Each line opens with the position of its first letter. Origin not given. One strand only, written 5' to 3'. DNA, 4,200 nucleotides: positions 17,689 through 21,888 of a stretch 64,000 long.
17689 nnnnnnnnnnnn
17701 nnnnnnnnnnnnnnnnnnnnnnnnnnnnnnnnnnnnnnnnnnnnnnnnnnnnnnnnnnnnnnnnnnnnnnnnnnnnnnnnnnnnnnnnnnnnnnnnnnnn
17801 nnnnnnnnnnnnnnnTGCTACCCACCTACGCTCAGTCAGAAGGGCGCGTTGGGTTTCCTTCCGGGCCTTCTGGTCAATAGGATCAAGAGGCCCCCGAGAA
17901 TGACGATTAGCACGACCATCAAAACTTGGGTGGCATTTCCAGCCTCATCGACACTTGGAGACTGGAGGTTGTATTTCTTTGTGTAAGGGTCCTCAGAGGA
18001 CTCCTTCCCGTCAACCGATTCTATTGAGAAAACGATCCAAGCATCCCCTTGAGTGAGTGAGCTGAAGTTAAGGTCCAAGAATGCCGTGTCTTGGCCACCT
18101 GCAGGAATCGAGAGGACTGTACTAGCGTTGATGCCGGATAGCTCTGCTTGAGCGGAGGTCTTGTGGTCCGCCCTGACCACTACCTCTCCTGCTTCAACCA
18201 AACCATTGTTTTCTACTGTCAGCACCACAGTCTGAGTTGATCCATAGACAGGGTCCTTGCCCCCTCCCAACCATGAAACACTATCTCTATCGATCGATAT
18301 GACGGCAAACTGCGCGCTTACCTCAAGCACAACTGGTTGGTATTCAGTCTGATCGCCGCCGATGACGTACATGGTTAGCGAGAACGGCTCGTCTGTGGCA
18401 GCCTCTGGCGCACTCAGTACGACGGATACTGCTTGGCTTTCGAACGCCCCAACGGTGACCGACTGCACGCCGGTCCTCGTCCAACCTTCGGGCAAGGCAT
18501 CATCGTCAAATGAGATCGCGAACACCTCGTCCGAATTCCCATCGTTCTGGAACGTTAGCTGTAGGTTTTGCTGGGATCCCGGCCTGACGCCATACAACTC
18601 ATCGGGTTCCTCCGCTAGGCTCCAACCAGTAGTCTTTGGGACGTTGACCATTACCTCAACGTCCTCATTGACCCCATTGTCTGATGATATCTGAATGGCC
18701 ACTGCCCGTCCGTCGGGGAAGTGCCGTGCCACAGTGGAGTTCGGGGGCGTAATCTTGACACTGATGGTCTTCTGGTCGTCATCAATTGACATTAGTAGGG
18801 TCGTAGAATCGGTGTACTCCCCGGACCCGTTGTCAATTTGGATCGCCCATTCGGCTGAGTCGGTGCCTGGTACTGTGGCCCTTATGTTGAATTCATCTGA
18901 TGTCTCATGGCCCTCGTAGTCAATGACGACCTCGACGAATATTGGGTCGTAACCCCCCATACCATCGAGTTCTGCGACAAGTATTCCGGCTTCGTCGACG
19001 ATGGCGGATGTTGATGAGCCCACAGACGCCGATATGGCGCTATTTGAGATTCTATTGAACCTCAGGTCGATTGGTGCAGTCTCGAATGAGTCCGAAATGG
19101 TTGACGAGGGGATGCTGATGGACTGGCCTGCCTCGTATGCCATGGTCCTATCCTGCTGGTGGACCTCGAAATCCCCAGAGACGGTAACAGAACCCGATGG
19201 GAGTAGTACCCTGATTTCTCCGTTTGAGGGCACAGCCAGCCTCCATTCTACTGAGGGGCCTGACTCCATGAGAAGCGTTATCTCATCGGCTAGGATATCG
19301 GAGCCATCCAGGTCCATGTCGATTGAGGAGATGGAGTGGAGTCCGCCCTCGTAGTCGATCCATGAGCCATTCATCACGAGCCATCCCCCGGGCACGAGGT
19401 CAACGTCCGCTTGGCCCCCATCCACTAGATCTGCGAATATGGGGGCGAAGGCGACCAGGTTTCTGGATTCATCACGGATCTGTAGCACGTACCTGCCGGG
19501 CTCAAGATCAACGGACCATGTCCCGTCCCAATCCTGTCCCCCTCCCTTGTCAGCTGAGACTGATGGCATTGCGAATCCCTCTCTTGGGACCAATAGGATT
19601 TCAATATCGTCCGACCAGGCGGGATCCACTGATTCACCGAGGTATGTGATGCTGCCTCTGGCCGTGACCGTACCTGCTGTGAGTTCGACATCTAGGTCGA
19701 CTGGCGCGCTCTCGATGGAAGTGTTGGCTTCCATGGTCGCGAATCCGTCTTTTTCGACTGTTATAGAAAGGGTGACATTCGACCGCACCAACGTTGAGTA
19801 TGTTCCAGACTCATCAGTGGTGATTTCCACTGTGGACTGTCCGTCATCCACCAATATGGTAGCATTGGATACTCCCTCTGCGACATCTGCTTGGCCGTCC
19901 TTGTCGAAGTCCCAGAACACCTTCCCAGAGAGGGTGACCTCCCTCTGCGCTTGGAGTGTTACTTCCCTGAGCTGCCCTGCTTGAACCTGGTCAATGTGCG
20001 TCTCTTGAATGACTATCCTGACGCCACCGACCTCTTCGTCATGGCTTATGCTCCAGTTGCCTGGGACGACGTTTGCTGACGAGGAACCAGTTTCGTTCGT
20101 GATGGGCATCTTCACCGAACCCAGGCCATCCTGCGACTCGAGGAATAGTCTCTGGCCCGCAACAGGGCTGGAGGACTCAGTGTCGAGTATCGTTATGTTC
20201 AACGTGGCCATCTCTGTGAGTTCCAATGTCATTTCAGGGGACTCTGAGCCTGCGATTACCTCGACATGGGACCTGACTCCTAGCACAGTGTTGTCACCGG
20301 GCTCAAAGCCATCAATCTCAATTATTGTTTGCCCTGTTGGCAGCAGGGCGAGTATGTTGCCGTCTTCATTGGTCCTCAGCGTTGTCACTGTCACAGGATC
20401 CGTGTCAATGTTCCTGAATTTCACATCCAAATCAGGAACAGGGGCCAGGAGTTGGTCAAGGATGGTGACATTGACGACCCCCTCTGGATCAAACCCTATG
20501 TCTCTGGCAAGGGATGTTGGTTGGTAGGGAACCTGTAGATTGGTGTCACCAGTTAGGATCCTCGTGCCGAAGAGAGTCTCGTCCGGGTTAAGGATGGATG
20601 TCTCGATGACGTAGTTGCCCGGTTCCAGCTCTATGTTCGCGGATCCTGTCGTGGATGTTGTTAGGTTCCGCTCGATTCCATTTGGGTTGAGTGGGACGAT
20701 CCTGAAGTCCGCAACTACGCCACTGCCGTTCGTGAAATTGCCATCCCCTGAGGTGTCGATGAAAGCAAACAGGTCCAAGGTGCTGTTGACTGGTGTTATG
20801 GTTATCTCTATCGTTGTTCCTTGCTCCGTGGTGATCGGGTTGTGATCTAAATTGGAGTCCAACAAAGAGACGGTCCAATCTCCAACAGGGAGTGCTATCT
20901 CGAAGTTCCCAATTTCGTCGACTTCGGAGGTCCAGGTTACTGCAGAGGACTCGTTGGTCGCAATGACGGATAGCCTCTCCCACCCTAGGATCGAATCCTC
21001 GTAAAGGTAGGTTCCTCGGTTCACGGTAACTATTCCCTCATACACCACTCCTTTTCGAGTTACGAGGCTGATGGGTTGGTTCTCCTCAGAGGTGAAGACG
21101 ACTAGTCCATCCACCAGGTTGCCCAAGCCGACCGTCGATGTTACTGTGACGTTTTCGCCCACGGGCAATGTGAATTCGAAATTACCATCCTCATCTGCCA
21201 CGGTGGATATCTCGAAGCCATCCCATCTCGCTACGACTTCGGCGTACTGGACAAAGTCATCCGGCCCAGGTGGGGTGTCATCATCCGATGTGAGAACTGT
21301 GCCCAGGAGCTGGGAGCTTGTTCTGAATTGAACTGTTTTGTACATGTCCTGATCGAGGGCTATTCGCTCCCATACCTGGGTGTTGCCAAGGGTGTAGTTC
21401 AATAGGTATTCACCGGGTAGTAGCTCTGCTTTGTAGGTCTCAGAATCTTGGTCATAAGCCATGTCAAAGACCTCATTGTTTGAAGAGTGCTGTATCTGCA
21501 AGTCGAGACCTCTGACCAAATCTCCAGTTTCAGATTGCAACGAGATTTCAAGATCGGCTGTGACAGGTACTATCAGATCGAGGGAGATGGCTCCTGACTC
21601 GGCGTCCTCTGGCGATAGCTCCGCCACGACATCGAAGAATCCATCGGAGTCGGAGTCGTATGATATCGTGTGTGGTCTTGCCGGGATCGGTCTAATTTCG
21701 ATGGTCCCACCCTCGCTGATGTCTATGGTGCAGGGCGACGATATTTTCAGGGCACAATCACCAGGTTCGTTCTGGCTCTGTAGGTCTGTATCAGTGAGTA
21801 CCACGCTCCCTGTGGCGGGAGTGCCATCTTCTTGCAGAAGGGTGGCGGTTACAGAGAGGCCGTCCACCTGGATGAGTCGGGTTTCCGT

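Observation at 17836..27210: Oligosaccharyltransferase (AglB/STT3) core embedded in a 3124-aa protein with a ~2000-aa Ig-like ectodomain and C-terminal membrane anchor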

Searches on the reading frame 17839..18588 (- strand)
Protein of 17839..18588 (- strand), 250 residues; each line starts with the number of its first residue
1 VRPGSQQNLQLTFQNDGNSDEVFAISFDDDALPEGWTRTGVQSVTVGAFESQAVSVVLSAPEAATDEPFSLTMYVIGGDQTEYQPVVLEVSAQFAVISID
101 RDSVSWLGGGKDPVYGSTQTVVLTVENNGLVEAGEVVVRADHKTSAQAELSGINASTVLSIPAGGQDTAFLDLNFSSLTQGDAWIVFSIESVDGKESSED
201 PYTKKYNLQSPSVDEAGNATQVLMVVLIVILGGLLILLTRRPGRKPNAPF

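Call 27: search_protein_families(library=pfam, proteins=[window:17839-18588:-], max_evalue=0.05)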
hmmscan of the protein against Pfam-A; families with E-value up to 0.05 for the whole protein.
window:17839-18588:- (250 aa): 3 families
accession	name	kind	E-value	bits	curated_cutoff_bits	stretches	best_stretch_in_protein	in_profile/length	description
PF10633.15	NPCBM_assoc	-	1.6e-07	31.8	24.4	1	2-65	2-65/78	NPCBM-associated, NEW3 domain of alpha-galactosidase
PF11614.14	FixG_C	-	0.0012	19.5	25.6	0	10-74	36-102/119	IG-like fold at C-terminal of FixG, putative oxidoreductase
PF07705.17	CARDB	-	0.014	16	22.7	0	112-158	14-62/101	CARDB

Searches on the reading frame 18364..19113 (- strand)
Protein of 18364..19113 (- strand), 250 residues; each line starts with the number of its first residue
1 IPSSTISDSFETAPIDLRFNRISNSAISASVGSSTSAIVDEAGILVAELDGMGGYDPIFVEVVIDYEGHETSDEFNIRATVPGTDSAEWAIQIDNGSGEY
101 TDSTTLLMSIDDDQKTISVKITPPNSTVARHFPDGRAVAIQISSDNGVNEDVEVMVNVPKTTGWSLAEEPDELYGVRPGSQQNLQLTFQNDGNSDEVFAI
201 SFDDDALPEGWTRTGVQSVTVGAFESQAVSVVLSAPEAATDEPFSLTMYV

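Call 27: search_protein_families(library=pfam, proteins=[window:18364-19113:-], max_evalue=0.05)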
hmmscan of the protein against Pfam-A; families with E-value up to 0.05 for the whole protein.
window:18364-19113:- (250 aa): 2 families
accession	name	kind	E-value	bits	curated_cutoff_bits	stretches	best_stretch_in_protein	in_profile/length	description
PF10633.15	NPCBM_assoc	-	1.8e-06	28.5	24.4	1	177-240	2-65/78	NPCBM-associated, NEW3 domain of alpha-galactosidase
PF11614.14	FixG_C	-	0.038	14.6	25.6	0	185-241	36-91/119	IG-like fold at C-terminal of FixG, putative oxidoreductase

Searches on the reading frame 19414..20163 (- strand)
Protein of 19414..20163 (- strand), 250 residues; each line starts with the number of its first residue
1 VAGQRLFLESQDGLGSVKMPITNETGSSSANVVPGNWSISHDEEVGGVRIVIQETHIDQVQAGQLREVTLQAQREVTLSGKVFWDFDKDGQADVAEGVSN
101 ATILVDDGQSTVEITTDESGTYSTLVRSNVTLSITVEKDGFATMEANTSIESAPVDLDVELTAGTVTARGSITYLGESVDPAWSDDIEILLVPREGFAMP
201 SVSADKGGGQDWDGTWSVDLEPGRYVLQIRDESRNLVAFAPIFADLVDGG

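Call 27: search_protein_families(library=pfam, proteins=[window:19414-20163:-], max_evalue=0.05)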
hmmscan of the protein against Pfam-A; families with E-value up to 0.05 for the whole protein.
window:19414-20163:- (250 aa): 4 families
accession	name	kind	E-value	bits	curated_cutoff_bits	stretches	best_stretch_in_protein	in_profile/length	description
PF13620.12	CarboxypepD_reg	-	4.5e-08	33.8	32.3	1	96-161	12-81/82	Carboxypeptidase regulatory-like domain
PF17210.9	SdrD_B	-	0.00031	21.3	29.7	1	81-161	6-89/112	SdrD B-like domain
PF14054.11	DUF4249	-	0.00058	19.9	28.5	1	88-158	42-111/269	Domain of unknown function (DUF4249)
PF13715.12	CarbopepD_reg_2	-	0.0009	19.7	32.2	1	95-162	11-77/88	CarboxypepD_reg-like domain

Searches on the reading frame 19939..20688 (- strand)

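Call 27: search_protein_families(library=pfam, proteins=[window:19939-20688:-], max_evalue=0.05)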
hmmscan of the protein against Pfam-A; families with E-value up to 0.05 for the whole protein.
window:19939-20688:- (250 aa): 3 families
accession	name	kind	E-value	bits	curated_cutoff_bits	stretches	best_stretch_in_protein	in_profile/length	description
PF13620.12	CarboxypepD_reg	-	1.1e-06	29.3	32.3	0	72-133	2-64/82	Carboxypeptidase regulatory-like domain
PF17802.7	SpaA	-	0.0014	19.2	23.1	0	7-29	34-57/91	Prealbumin-like fold domain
PF09134.16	Invasin_D3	-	0.018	15.9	33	0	71-120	23-71/98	Invasin, domain 3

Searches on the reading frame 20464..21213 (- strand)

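Call 27: search_protein_families(library=pfam, proteins=[window:20464-21213:-], max_evalue=0.05)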
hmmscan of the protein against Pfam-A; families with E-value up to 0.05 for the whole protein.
window:20464-21213:- (250 aa): 5 families
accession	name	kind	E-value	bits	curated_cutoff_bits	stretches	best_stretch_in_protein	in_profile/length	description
PF13620.12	CarboxypepD_reg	-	2.2e-08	34.8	32.3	0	81-117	17-54/82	Carboxypeptidase regulatory-like domain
PF13715.12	CarbopepD_reg_2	-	0.00068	20.1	32.2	0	2-32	26-57/88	CarboxypepD_reg-like domain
PF00009.33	GTP_EFTU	-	0.008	16.2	26.5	1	120-162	42-84/188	Elongation factor Tu GTP binding domain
PF17936.7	Big_6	-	0.01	16.5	27.6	0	3-32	39-72/83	Bacterial Ig domain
PF02368.24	Big_2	-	0.016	15.6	22.8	0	14-57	12-54/79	Bacterial Ig-like domain (group 2)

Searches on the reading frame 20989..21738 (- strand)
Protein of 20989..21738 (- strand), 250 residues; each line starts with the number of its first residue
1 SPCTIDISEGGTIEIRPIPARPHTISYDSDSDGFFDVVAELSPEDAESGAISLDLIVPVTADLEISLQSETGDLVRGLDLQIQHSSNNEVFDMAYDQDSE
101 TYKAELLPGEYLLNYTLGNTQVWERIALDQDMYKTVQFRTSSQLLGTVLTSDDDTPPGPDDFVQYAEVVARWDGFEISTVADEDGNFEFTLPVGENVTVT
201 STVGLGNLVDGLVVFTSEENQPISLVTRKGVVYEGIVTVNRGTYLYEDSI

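Call 27: search_protein_families(library=pfam, proteins=[window:20989-21738:-], max_evalue=0.05)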
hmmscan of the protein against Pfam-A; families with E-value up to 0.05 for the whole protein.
window:20989-21738:- (250 aa): 2 families
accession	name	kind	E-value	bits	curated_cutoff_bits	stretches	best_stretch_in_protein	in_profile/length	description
PF13620.12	CarboxypepD_reg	-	0.00014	22.6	32.3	1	162-204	13-58/82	Carboxypeptidase regulatory-like domain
PF13715.12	CarbopepD_reg_2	-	0.0049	17.3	32.2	1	173-207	22-57/88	CarboxypepD_reg-like domain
